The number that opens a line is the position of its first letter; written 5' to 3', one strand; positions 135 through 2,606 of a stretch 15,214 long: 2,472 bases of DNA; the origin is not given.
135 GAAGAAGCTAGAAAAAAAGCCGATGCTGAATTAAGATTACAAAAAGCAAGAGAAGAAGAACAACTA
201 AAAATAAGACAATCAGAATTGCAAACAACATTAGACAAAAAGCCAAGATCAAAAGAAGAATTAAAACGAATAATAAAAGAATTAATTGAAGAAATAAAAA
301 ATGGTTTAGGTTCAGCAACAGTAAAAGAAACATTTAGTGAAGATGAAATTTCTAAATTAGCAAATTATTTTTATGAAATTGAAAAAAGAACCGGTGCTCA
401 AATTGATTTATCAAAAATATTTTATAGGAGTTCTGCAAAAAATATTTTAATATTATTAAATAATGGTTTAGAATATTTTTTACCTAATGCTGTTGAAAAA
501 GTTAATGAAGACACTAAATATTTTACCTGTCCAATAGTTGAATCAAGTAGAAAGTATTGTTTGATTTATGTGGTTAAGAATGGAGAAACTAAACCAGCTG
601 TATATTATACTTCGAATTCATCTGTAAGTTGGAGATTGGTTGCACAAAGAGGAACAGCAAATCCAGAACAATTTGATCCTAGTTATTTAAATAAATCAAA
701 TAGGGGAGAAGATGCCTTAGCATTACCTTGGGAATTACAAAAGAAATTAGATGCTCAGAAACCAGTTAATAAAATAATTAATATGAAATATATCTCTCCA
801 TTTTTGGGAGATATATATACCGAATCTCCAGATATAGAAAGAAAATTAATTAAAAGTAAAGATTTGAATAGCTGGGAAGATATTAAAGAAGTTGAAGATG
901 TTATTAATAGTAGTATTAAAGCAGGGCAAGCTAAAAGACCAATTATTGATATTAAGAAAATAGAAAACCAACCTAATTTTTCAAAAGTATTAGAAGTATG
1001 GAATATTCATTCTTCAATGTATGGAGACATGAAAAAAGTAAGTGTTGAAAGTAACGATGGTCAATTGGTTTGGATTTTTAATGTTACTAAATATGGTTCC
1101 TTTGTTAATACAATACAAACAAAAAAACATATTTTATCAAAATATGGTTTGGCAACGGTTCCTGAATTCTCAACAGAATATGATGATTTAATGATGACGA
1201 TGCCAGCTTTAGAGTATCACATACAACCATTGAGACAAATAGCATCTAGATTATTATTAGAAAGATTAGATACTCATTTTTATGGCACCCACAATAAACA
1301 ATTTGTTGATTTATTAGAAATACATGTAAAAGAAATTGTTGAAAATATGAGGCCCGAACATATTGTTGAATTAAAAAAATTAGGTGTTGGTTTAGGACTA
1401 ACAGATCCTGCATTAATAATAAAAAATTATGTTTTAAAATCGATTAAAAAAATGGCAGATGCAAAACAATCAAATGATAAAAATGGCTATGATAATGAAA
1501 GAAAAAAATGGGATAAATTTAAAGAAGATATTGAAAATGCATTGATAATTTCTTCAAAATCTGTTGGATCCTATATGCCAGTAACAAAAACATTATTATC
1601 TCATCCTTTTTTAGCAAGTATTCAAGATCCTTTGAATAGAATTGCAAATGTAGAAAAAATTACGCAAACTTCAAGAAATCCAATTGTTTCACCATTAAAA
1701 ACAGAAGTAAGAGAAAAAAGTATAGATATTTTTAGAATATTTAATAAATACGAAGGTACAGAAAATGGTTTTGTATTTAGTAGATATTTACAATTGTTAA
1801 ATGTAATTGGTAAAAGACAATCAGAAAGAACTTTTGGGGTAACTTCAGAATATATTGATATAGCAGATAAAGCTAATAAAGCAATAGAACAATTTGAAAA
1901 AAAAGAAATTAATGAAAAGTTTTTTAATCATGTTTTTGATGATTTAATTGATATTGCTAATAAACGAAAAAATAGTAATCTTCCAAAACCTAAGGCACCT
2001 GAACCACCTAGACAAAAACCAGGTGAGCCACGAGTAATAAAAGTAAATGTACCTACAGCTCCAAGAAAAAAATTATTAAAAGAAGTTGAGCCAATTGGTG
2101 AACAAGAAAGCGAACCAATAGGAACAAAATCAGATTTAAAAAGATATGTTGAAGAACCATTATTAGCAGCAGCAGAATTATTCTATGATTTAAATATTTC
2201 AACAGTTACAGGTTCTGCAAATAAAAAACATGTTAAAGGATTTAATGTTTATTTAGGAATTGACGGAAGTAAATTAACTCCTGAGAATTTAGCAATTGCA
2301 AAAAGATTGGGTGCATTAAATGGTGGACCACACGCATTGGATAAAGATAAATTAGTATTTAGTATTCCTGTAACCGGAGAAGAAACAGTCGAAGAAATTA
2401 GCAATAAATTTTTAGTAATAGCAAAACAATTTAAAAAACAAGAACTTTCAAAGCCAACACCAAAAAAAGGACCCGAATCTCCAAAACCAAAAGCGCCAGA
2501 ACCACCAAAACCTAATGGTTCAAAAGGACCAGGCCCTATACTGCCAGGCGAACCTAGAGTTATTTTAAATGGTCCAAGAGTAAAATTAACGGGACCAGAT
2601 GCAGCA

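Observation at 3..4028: A second giant ORFan runs off the left edge and is built on the same plan; the two giants bracket valS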

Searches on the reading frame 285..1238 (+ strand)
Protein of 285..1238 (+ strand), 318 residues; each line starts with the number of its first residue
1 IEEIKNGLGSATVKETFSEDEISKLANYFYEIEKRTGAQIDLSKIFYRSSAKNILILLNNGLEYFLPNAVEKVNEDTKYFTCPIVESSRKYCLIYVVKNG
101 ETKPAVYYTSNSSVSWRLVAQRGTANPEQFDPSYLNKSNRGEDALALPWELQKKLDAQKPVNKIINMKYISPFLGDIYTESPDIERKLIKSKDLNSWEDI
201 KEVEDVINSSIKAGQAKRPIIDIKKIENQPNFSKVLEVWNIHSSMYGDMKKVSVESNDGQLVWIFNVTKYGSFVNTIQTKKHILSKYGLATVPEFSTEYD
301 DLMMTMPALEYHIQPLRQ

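Call 88: search_solved_structures(query=A6, max_evalue=1)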
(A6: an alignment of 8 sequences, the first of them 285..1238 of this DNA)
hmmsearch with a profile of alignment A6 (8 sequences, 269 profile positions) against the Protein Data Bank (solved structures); distinct sequences matched with E-value up to 1: 1.
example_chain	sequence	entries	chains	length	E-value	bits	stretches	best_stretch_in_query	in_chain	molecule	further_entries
3o9o_A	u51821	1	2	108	0.99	11.7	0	104-177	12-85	Uncharacterized protein gbs1074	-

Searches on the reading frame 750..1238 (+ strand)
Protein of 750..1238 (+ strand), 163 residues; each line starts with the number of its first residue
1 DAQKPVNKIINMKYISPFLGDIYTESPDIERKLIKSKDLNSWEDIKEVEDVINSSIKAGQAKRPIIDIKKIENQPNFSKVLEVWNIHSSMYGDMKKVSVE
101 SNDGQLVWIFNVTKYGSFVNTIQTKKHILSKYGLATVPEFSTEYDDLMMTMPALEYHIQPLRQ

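Call 90: find_related_loci(query=A7, collection=metagenome_contigs, flank=10000)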
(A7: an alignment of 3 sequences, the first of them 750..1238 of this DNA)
Query A7 (163 aa) in metagenome_contigs; peptide patterns used: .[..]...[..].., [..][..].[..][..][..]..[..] (x = any residue, [..] = any of these).
262 stretches matched a pattern, but none encodes a relative of the query by tblastn (E <= 1e-3).

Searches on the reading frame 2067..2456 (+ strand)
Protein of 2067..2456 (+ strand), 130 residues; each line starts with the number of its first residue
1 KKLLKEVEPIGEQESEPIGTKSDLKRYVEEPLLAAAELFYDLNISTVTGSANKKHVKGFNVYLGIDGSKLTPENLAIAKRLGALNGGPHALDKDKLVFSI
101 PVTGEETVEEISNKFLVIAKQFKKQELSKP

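Call 72: search_solved_structures(query=A4, max_evalue=1)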
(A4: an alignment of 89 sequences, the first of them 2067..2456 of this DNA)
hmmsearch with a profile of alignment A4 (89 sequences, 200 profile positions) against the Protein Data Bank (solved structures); distinct sequences matched with E-value up to 1: 0.

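Call 78: predict_structure(alignment_id=A4)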
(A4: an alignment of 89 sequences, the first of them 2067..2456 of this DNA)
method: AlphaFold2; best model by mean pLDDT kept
length: 130 residues; sequences in the alignment: 89
mean_pLDDT: 91.0   pTM: 0.85
mean pLDDT of the five models: 91.0, 90.2, 89.4, 88.2, 87.9
residues with pLDDT >= 90: 102; 70-90: 16; 50-70: 11; < 50: 1
segments of 3 or more residues with pLDDT < 50: none
pLDDT, mean of each block of 10 residues (from residue 1): 96 77 94 98 95 92 95 97 72 89 96 98 85
secondary structure, 60 per line:
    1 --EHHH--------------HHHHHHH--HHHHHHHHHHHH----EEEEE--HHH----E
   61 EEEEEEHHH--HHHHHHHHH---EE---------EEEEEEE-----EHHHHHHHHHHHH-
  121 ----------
elements in order: H21-27 H30-41 E46-50 E60-66 H72-80 E95-101 H108-119

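Call 80: fold_search(model_id=the predicted structure, library=pdb)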
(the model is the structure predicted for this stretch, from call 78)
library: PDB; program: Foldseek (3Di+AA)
matches with E <= 10: 343; with E <= 0.001: 0
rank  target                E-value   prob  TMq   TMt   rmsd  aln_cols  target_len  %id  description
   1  2dr1_A                1.7e-01  0.54  0.36  0.16   5.4        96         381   11  Crystal structure of the PH1308 protein from Pyrococcus horikoshii OT3 (released 2006-12-05)
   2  9kq4_A                2.4e-01  0.33  0.30  0.16  10.1        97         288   13  The structure of YcfC from Erwinia amylovora as a C-S lyase (released 2025-10-01)
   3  2dr1_B                3.5e-01  0.33  0.33  0.15   5.3        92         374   13  Crystal structure of the PH1308 protein from Pyrococcus horikoshii OT3 (released 2006-12-05)
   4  9kq4_B                3.5e-01  0.25  0.29  0.15  11.3        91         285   13  The structure of YcfC from Erwinia amylovora as a C-S lyase (released 2025-10-01)
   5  6s8w_A                5.3e-01  0.14  0.27  0.09  10.0       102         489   13  Aromatic aminotransferase AroH (Aro8) form Aspergillus fumigatus in complex with PLP (internal aldimine) (released 2020-08-26)
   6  3fit                  5.3e-01  0.11  0.19  0.20   8.3        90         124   16  FHIT (FRAGILE HISTIDINE TRIAD PROTEIN) IN COMPLEX WITH ADENOSINE/SULFATE AMP ANALOG (released 1997-11-19)
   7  9kka_B                5.6e-01  0.25  0.35  0.16   5.5        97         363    9  Structure of the K193M mutant of transaminase PhnW from Vibrio vulnificus in complex with PLP and AEP (released 2025-11-19)
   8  1k3s_A                6.4e-01  0.21  0.32  0.37   7.8        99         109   12  Type III Secretion Chaperone SigE (released 2001-11-28)
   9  4cbr                  7.2e-01  0.28  0.37  0.16   4.8       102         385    9  X-ray structure of the more stable human AGXT triple mutant (AGXT_HEM) (released 2014-07-09)
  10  5o4z                  7.2e-01  0.23  0.27  0.13   4.1        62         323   14  Structure of the inactive T.maritima PDE (TM1595) D80N D154N mutant with substrate 5'-pApA (released 2017-10-25)
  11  9cen_A                8.6e-01  0.18  0.34  0.15   5.4       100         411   14  Structure of the thiocysteine lyase (SH) domain from guangnanmycin A biosynthetic pathway (released 2024-09-25)
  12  5o1u_A                9.1e-01  0.23  0.28  0.13   4.0        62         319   13  Structure of wildtype T.maritima PDE (TM1595) with AMP and Mn2+ (released 2017-10-25)
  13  6xyd_D                9.1e-01  0.21  0.27  0.33   4.6        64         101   11  Crystal structure of Q4D6Q6, a conserved kinetoplastid-specific protein from Trypanosoma cruzi (released 2020-06-10)
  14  8cro_L                9.1e-01  0.11  0.24  0.30   7.0        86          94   14  Cryo-EM structure of Pyrococcus furiosus transcription elongation complex (released 2024-04-17)
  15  9kk8                  9.7e-01  0.20  0.36  0.16   5.5        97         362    8  Structure of the transaminase PhnW from Vibrio vulnificus in complex with PLP (released 2025-11-19)
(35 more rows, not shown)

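Call 84: fold_search(model_id=the predicted structure, library=viral)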
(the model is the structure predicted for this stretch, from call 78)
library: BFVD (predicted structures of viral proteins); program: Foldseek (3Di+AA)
matches with E <= 10: 300; with E <= 0.001: 0
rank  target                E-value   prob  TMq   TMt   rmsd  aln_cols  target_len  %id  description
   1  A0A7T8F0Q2            5.7e-03  0.69  0.28  0.20  12.2       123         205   12  (no name in the UniProt tables at hand)
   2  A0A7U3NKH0            8.1e-02  0.94  0.48  0.39   5.1       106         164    9  Uncharacterized protein [Bacillus phage Kirov]
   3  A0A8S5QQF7            2.9e-01  0.57  0.40  0.37   5.2        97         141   11  Uncharacterized protein [Myoviridae sp. ctgXL3]
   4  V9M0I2                3.2e-01  0.51  0.44  0.42   5.2       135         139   10  Uncharacterized protein [Vibrio phage VP4B]
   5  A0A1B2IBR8            3.9e-01  0.21  0.32  0.18   7.5       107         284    9  (no name in the UniProt tables at hand)
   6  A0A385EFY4            4.6e-01  0.10  0.23  0.22  12.9       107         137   14  Uncharacterized protein [Caulobacter phage CcrSC]
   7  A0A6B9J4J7            5.6e-01  0.41  0.48  0.43   7.6       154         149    8  Uncharacterized protein [Photobacterium phage PDCC-1]
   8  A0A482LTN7            6.3e-01  0.28  0.34  0.19   5.6        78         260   13  Non structural polyprotein (Fragment) [Ross River virus]
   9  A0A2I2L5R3            6.7e-01  0.15  0.29  0.20   7.6        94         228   14  Uncharacterized protein [Orpheovirus IHUMI-LCC2]
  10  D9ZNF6                6.7e-01  0.13  0.27  0.19   6.6       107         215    8  (no name in the UniProt tables at hand)
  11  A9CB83                6.7e-01  0.09  0.24  0.26   8.9        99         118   17  Protein LH1 [Snake adenovirus serotype 1]
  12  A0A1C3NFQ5            7.1e-01  0.08  0.20  0.11   7.2        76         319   13  (no name in the UniProt tables at hand)
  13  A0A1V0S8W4            8.0e-01  0.20  0.33  0.18   5.2        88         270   10  Uncharacterized protein [Catovirus CTV1]
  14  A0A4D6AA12            8.0e-01  0.06  0.21  0.20  14.4       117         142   12  (no name in the UniProt tables at hand)
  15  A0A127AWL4            8.5e-01  0.20  0.39  0.36   9.7       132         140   12  Uncharacterized protein [Bacillus phage SP-15]
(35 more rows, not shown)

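Call 120: find_related_loci(query=A4, collection=viral_contigs, flank=3000)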
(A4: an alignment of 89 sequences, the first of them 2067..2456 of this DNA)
Query A4 (130 aa) in viral_contigs; peptide patterns used: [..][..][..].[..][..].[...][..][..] (x = any residue, [..] = any of these).
30 stretches matched a pattern, but none encodes a relative of the query by tblastn (E <= 1e-3).
